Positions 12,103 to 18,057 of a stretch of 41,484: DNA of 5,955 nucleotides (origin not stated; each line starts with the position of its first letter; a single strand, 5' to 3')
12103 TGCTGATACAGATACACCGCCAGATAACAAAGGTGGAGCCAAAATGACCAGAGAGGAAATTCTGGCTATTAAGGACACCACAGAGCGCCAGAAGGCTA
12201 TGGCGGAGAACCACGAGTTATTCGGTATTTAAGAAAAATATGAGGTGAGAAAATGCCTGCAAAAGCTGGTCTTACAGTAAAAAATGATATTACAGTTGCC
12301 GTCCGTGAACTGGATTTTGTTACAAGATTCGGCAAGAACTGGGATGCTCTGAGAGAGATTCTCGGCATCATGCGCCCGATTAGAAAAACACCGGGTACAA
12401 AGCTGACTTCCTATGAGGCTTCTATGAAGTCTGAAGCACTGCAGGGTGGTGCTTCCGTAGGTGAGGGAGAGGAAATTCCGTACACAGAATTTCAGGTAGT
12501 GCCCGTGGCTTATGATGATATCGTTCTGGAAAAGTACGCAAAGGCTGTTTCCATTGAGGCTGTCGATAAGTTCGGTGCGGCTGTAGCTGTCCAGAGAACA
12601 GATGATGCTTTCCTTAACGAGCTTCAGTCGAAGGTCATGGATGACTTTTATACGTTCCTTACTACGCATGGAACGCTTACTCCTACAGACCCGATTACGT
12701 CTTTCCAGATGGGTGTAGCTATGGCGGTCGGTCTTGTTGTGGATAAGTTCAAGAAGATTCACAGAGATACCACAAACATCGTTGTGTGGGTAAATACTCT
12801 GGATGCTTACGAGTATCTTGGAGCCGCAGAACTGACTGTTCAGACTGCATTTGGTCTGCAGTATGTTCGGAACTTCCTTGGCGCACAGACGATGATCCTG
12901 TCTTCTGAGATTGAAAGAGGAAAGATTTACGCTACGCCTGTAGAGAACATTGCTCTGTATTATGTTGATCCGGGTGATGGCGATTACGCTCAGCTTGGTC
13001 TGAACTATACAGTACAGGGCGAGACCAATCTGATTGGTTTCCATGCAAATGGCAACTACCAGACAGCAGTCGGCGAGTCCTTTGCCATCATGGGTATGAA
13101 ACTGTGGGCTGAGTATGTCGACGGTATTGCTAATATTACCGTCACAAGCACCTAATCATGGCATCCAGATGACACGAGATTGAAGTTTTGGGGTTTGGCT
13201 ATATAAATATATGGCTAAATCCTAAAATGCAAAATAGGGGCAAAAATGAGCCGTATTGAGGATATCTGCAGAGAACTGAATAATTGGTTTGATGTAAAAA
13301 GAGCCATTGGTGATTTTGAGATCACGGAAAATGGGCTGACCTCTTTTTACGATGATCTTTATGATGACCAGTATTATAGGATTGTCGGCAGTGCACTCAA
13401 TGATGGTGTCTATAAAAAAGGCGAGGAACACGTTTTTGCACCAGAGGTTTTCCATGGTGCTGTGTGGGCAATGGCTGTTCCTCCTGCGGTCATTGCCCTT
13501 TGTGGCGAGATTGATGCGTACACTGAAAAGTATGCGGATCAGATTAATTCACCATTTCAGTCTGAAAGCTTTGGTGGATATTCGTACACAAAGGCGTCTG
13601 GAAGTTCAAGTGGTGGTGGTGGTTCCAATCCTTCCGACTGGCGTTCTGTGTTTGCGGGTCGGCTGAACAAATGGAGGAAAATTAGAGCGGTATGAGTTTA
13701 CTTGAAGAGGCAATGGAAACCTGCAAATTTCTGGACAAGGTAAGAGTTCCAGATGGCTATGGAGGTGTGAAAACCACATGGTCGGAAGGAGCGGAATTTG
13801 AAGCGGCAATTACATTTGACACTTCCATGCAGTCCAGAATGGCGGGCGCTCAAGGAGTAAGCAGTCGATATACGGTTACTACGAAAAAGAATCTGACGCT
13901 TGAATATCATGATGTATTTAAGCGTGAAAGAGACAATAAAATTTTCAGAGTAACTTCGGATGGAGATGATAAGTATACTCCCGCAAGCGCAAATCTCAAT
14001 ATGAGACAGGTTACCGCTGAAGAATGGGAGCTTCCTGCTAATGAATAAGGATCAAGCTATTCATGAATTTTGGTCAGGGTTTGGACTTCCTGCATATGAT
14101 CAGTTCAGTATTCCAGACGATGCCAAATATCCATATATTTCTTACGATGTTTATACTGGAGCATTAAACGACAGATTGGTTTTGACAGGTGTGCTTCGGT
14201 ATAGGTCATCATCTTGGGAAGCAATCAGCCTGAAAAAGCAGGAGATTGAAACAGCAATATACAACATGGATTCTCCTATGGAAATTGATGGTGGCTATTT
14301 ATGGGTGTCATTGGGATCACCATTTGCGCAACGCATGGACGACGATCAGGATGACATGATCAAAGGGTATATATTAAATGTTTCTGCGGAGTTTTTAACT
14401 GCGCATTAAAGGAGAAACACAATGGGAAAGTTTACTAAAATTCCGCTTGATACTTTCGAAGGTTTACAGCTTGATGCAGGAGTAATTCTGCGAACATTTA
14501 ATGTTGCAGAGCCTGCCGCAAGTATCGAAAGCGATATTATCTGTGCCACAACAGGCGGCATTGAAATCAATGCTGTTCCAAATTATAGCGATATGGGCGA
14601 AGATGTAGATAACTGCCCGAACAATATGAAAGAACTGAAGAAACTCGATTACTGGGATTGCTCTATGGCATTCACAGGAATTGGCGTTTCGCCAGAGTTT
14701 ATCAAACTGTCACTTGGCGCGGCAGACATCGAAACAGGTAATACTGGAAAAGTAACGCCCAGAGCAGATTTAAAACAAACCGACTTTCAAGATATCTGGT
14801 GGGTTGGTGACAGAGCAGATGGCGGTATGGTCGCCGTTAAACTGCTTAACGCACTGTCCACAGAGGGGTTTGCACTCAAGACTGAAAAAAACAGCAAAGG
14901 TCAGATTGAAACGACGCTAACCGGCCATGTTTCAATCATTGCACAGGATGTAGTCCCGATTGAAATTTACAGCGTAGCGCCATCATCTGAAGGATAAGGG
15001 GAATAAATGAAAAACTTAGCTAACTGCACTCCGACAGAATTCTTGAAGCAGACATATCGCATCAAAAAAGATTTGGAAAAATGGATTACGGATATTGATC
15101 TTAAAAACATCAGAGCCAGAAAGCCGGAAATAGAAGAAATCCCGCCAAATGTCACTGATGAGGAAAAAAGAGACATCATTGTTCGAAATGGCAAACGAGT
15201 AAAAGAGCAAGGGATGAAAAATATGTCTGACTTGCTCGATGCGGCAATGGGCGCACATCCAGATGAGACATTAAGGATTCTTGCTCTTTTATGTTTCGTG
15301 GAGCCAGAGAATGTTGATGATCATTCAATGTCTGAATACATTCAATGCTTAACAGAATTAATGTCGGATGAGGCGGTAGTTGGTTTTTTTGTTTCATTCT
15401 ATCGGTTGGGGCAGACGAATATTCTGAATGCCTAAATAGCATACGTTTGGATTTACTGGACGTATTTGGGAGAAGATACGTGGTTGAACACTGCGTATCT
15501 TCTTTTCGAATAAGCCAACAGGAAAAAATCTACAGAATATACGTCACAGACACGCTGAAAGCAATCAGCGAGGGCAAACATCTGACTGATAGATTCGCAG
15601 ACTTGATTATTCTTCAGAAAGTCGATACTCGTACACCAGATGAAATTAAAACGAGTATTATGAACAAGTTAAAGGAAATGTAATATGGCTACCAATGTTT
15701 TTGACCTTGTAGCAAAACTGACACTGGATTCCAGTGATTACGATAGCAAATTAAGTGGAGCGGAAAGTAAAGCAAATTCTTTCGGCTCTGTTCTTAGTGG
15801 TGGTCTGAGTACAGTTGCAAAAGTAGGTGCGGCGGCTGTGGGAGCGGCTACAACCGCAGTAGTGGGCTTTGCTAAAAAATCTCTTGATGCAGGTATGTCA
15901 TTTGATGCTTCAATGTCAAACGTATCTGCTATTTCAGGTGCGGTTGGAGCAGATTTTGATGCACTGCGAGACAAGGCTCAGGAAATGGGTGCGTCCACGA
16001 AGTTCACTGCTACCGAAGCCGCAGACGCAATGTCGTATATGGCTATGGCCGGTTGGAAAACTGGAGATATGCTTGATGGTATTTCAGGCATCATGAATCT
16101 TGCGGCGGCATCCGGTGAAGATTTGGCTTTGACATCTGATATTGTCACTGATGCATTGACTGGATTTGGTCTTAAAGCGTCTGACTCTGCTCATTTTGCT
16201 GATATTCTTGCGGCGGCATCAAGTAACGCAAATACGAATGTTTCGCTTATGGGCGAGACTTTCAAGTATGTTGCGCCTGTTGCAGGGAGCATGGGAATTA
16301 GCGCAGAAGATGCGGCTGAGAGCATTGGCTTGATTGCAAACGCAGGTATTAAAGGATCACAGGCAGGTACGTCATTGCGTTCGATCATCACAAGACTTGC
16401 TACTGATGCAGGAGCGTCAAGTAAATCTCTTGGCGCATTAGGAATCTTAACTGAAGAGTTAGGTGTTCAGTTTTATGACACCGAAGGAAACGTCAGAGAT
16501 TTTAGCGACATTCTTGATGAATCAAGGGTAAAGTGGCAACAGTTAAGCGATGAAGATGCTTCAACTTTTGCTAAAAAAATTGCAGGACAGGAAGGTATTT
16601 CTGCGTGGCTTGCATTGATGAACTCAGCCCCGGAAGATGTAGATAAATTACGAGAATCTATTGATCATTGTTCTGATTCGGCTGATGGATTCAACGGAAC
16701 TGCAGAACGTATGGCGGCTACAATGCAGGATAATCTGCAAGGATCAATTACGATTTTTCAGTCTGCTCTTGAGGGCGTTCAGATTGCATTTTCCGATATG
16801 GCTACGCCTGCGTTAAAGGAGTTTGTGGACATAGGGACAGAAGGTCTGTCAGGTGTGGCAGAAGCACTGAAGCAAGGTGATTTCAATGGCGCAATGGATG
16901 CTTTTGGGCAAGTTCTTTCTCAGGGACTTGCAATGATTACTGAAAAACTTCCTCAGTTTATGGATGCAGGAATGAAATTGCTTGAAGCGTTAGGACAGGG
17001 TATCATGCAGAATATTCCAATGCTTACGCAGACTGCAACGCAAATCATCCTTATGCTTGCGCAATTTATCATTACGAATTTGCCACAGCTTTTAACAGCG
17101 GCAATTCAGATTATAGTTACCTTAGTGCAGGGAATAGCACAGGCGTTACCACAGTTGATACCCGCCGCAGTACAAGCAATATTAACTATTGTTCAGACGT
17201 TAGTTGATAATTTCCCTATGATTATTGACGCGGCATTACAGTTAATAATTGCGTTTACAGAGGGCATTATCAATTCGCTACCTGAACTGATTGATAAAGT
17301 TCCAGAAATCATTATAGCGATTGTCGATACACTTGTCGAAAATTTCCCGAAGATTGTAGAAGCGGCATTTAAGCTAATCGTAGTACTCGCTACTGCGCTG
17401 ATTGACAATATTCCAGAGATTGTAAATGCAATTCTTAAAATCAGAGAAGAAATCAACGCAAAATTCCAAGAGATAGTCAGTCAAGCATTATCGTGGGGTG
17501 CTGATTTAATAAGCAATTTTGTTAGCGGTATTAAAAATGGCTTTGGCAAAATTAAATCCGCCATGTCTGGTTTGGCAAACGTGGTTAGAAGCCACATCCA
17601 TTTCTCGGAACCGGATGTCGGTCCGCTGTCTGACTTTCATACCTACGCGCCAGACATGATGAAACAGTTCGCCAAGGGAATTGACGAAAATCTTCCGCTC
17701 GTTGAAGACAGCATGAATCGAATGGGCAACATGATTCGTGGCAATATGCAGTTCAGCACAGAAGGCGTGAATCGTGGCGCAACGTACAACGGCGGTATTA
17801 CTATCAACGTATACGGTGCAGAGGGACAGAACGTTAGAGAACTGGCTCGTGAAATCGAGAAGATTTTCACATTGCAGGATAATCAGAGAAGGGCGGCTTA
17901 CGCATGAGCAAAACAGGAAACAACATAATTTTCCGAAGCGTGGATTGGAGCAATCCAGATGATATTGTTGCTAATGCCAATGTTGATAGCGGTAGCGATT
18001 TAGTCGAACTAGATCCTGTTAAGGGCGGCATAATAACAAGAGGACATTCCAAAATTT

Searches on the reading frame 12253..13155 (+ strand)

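Call 19: search_protein_families(library=phrogs, proteins=[window:12253-13155:+], max_evalue=0.00001)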
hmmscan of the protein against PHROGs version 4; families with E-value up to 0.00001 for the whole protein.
window:12253-13155:+ (300 aa): 1 family
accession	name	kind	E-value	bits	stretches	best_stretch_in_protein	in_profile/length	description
phrog_544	-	head and packaging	6.5e-33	115.3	1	19-297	18-275/282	major head protein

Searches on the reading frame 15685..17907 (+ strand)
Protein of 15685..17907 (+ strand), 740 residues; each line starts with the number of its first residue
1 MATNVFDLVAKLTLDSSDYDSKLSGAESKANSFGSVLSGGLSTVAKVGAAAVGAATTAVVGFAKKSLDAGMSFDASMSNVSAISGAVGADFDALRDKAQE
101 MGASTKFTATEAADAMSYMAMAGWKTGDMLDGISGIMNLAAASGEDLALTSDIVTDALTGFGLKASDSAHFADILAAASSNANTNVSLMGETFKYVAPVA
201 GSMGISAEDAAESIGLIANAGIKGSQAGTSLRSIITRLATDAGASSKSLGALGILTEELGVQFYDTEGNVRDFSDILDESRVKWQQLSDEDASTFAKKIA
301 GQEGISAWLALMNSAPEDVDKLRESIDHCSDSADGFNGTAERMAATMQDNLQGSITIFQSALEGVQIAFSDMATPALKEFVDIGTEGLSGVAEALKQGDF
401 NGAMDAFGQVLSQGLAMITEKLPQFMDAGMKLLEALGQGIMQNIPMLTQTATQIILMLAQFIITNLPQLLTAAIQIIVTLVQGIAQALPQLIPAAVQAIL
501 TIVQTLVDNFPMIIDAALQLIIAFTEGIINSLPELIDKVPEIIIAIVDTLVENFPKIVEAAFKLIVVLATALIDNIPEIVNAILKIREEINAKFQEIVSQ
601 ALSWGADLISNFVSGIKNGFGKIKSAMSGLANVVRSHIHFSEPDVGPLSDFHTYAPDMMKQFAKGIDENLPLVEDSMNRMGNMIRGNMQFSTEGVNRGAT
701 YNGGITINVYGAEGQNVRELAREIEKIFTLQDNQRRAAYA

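Call 19: search_protein_families(library=phrogs, proteins=[window:15685-17907:+], max_evalue=0.00001)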
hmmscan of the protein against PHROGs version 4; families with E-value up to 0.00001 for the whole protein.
window:15685-17907:+ (740 aa): 33 families (the best 25 are shown)
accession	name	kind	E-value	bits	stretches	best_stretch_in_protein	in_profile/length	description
phrog_19074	-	unknown function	3.3e-112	377.5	1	43-396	129-467/1384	-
phrog_1533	-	tail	1.4e-106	358.6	1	19-470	201-640/1688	tail length tape measure protein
phrog_5493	-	tail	1.3e-100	339.3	2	9-383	6-383/1102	tail length tape measure protein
phrog_4704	-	tail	2.2e-90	305.1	1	44-383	193-517/625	tail length tape measure protein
phrog_1272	-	tail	8.8e-90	303.1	2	19-387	212-568/1606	tail length tape measure protein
phrog_991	-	tail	2.7e-82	278.2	1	21-632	253-801/1966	tail length tape measure protein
phrog_58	-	tail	5.4e-82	277.9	1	22-728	290-1042/1544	tail length tape measure protein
phrog_16692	-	unknown function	2.2e-78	265.8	1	42-455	149-563/1107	-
phrog_28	-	tail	2.1e-73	249.5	1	36-739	259-769/1228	tail length tape measure protein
phrog_5218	-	unknown function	4.5e-72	244.8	1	21-484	187-659/1599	-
phrog_9696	-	tail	5.4e-72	244.1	1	10-443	8-453/1415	tail length tape measure protein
phrog_167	-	tail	4.8e-45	154.8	1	22-632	257-776/1555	tail length tape measure protein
phrog_38390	-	tail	1.5e-44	153.4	1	54-410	45-378/1029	tail length tape measure protein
phrog_24198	-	unknown function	9e-44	151.3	3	421-535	3-117/350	-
phrog_1204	-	tail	5.4e-41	141.5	2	417-692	804-1042/1483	tail protein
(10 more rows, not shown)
